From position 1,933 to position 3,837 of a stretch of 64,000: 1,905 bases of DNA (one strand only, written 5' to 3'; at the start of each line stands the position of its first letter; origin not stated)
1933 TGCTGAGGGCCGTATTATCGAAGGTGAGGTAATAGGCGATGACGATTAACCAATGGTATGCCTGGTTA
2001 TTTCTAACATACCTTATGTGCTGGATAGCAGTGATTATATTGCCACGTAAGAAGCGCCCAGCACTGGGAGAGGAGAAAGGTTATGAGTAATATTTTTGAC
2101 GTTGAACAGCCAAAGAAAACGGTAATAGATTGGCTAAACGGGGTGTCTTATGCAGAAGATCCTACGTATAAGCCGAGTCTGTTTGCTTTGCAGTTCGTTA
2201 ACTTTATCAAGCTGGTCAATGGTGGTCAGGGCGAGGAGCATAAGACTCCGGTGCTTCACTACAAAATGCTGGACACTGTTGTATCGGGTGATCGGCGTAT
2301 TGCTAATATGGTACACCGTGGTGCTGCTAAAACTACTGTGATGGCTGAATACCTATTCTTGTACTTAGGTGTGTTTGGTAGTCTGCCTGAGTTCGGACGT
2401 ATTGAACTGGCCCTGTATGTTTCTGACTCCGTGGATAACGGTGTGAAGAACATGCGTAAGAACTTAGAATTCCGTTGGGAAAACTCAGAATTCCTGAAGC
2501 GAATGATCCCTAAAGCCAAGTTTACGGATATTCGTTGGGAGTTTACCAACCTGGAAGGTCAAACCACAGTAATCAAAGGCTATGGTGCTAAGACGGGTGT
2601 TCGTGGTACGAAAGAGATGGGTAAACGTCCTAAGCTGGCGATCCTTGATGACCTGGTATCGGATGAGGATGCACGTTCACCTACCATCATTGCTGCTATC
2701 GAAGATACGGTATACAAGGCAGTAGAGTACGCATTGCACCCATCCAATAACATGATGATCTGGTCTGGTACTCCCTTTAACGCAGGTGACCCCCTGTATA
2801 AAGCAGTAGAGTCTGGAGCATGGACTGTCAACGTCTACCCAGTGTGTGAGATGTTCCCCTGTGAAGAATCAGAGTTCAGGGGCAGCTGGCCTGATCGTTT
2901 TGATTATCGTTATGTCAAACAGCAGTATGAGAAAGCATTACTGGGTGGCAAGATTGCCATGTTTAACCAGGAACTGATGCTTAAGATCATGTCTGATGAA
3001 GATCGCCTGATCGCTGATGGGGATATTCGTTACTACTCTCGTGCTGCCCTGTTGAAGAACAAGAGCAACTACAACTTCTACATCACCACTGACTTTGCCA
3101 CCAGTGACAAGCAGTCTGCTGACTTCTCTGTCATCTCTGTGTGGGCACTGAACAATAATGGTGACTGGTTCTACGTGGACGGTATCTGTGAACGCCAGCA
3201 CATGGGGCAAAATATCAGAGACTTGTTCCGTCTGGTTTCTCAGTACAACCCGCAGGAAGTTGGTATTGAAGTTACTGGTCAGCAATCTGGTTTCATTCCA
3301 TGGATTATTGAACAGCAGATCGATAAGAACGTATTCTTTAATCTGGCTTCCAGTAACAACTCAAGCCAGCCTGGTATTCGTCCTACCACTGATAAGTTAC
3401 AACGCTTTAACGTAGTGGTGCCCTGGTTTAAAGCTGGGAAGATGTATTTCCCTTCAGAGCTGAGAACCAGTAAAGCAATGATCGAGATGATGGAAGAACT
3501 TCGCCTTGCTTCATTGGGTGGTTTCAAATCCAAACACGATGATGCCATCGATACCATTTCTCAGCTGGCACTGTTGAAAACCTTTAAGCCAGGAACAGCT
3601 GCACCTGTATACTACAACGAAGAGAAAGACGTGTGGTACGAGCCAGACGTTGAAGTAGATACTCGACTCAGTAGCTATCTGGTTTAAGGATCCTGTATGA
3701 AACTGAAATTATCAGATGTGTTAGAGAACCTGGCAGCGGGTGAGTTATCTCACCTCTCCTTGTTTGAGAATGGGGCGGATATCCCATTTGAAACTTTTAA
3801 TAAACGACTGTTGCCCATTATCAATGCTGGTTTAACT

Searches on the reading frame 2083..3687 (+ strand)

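Call 65: search_protein_families(library=phrogs, proteins=[window:2083-3687:+], max_evalue=0.00001)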
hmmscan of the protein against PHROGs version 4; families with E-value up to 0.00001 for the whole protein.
window:2083-3687:+ (534 aa): 2 families
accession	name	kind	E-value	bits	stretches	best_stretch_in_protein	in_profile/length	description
phrog_38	-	head and packaging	2.5e-98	331.6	1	39-510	274-714/760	terminase large subunit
phrog_5573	-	head and packaging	9.8e-14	52.4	1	306-503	61-238/250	terminase large subunit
